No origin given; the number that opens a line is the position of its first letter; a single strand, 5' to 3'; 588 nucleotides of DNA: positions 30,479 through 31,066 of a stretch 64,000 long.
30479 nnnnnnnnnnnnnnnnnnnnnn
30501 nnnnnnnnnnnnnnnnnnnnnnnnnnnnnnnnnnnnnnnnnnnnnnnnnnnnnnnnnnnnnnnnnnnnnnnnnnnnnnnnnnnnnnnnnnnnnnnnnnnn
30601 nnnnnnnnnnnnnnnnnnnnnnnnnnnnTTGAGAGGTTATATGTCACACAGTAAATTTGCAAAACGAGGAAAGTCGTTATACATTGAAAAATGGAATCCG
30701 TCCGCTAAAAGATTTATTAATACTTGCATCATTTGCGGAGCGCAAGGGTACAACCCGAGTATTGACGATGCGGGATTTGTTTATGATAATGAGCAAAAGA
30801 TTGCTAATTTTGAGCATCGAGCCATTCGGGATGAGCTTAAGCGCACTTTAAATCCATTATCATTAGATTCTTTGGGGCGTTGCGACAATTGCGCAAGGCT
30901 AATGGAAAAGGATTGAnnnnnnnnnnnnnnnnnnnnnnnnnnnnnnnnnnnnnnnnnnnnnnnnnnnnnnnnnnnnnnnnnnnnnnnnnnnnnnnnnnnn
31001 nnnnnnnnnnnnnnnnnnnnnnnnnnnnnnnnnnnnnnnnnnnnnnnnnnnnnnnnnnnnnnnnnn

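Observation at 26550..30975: AT-rich five-gene cassette next to tRNA-Ser, splitting a spoVT / spoVB-like neighbourhood: candidate undescribed HEPN-type defence or toxin module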

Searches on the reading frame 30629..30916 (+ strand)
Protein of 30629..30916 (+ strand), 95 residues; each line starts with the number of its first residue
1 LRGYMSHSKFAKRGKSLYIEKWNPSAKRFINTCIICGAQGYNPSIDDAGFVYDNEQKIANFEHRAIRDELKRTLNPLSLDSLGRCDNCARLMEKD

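Call 4: search_protein_families(library=pfam, proteins=[window:30629-30916:+], max_evalue=1)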
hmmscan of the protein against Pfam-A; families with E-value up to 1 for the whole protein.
window:30629-30916:+ (95 aa): 0 families

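Call 5: search_protein_families(library=padloc, proteins=[window:30629-30916:+], max_evalue=1)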
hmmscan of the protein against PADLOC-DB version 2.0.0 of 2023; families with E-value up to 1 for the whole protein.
window:30629-30916:+ (95 aa): 0 families

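Call 6: search_protein_families(library=ncbifam, proteins=[window:30629-30916:+], max_evalue=1)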
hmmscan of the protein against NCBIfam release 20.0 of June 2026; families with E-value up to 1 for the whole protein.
window:30629-30916:+ (95 aa): 0 families

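Call 7: search_protein_families(library=phrogs, proteins=[window:30629-30916:+], max_evalue=1)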
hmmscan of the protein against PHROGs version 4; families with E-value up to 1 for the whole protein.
window:30629-30916:+ (95 aa): 0 families

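Call 58: find_encoding_contigs(protein=window:30641-30916:+, flank=10000, max_places=10)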
Protein window:30641-30916:+ (91 aa): 22 contigs read that carry it; 10 places shown.
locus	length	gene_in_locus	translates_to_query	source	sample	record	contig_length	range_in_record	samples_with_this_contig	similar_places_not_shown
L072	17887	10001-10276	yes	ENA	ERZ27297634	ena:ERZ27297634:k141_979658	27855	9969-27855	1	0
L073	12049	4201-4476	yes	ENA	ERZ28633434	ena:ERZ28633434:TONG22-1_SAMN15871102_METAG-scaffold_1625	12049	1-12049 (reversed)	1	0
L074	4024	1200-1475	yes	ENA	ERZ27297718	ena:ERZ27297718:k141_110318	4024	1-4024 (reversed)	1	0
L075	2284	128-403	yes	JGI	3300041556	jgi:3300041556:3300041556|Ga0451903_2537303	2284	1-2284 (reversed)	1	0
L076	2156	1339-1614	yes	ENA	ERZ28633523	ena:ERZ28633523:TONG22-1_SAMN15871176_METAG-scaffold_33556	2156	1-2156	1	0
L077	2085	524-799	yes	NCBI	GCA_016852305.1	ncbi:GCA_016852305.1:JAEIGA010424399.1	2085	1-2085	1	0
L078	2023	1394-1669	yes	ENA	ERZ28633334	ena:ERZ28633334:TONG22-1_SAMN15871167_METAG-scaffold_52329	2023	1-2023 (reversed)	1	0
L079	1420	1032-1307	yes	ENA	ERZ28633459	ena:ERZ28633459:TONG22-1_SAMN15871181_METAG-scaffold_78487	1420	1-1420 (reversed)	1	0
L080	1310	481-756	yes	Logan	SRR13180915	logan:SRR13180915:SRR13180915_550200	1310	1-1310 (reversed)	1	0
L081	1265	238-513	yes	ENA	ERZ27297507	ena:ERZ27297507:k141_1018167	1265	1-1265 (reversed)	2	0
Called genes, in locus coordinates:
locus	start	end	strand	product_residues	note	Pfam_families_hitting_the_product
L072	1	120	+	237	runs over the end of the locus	PF00005:ABC_tran, PF13304:AAA_21 (faint)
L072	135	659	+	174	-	-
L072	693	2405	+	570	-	PF08378:NERD, PF04851:ResIII (faint), PF02562:PhoH (weak), PF13245:AAA_19 (weak), PF09848:SLFN-g3_helicase, PF13087:AAA_12 (weak)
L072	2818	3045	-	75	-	-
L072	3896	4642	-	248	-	PF13672:PP2C_2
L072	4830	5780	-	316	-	PF00665:rve, PF13683:rve_3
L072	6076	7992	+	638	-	PF01381:HTH_3, PF07022:Phage_CI_repr (weak), PF12844:HTH_19, PF13560:HTH_31 (weak)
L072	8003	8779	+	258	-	-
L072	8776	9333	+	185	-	-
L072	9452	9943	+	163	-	-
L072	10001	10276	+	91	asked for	-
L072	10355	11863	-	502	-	PF01943:Polysacc_synt, PF01554:MatE (weak)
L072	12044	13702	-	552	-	PF01676:Metalloenzyme, PF06415:iPGM_N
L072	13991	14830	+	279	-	PF10609:ParA, PF13614:AAA_31 (faint), PF01656:CbiA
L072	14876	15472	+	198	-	PF02698:DUF218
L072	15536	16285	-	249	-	PF13306:LRR_5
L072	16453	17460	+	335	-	PF01207:Dus, PF01180:DHO_dh (faint)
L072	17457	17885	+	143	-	?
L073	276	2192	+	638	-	PF01381:HTH_3, PF07022:Phage_CI_repr (weak), PF12844:HTH_19, PF13560:HTH_31 (weak)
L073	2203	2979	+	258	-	-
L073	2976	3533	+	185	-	-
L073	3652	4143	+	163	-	-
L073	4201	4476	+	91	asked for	-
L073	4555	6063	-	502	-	PF01943:Polysacc_synt, PF01554:MatE (weak)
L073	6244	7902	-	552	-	PF01676:Metalloenzyme, PF06415:iPGM_N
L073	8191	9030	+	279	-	PF10609:ParA, PF13614:AAA_31 (faint), PF01656:CbiA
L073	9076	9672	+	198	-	PF02698:DUF218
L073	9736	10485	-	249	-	PF13306:LRR_5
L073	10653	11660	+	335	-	PF01207:Dus, PF01180:DHO_dh (faint)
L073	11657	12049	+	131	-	?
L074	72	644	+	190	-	PF08378:NERD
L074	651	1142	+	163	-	-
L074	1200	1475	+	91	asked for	-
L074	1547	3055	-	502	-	PF01943:Polysacc_synt, PF01554:MatE (weak)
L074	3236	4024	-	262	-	?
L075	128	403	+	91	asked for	-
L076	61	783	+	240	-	PF08378:NERD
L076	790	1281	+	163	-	-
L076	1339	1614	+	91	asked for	-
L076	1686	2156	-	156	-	?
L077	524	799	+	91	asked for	-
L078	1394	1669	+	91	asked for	-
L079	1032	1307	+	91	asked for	-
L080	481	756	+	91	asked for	-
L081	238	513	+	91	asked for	-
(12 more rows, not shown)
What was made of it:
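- The conspecific contigs L072/L073 show the same five-gene order (call 58).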

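Call 96: search_protein_families(library=ncbifam, proteins=[L074:72-644:+, L076:61-783:+, L072:693-2405:+, L072:3896-4642:-, L072:135-659:+], max_evalue=0.01)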
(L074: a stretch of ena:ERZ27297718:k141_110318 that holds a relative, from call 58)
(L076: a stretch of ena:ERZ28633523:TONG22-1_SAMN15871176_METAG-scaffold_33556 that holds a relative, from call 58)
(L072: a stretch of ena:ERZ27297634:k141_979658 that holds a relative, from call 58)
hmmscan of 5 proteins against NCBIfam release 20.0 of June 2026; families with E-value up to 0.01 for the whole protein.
L074:72-644:+ (190 aa): 2 families
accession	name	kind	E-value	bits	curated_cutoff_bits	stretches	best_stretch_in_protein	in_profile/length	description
NF047741.1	antiphage_MADS6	equivalog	3.3e-05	22.6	460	1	17-101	34-108/612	methylation-associated defense system protein kinase MAD6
NF033442.0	BREX_PglW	equivalog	0.00043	18.1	990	1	24-77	42-93/1391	BREX system serine/threonine kinase PglW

L076:61-783:+ (240 aa): 2 families
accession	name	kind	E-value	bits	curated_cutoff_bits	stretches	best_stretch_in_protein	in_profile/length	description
NF047741.1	antiphage_MADS6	equivalog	5.4e-05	21.9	460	1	67-151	34-108/612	methylation-associated defense system protein kinase MAD6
NF033442.0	BREX_PglW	equivalog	0.00066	17.5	990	1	74-127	42-93/1391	BREX system serine/threonine kinase PglW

L072:693-2405:+ (570 aa): 11 families
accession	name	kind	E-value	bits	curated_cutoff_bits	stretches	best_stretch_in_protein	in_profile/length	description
NF010485.0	PRK13909.1-2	equivalog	5.6e-10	38.1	650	1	336-490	329-488/909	RecB-like helicase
TIGR00376.1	TIGR00376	hypoth_equivalog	4.6e-07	28.6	348.9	1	454-539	510-588/639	IGHMBP2 family helicase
NF006799.0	PRK09302.1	equivalog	0.00028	19.6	408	1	229-267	27-65/515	circadian clock protein KaiC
TIGR01075.1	uvrD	equivalog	0.00058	18.3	1144.45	1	338-479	208-348/715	DNA helicase II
NF004069.0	PRK05580.2-1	equivalog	0.0016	17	767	1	206-281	99-174/612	primosomal protein N'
NF008743.0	PRK11773.1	equivalog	0.0024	16.3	965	1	337-479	212-353/720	DNA helicase II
TIGR01448.2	helicase_RecD2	equivalog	0.0031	15.7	500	0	206-249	303-347/713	SF1B family DNA helicase RecD2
NF040671.1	PLuB_AAA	exception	0.0035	14.7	999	0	229-265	827-863/1256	PLuB system helicase-like protein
NF041254.1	motor_HelR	exception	0.0057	15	750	0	303-359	484-539/706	RNA polymerase recycling motor ATPase HelR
TIGR01074.1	rep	equivalog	0.0066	14.7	951.45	0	341-429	209-293/668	DNA helicase Rep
TIGR02655.1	circ_KaiC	equivalog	0.0073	15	546.25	0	226-274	256-304/484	circadian clock protein KaiC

L072:3896-4642:- (248 aa): 1 family
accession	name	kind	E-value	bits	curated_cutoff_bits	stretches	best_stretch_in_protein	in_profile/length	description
NF033484.1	Stp1_PP2C_phos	equivalog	1.9e-05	24.3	230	0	95-137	79-122/232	Stp1/IreP family PP2C-type Ser/Thr phosphatase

L072:135-659:+ (174 aa): 0 families
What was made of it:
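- In conspecific strains the slot is taken by a NERD-domain gene, as happens at defence hot spots (calls 58, 96).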
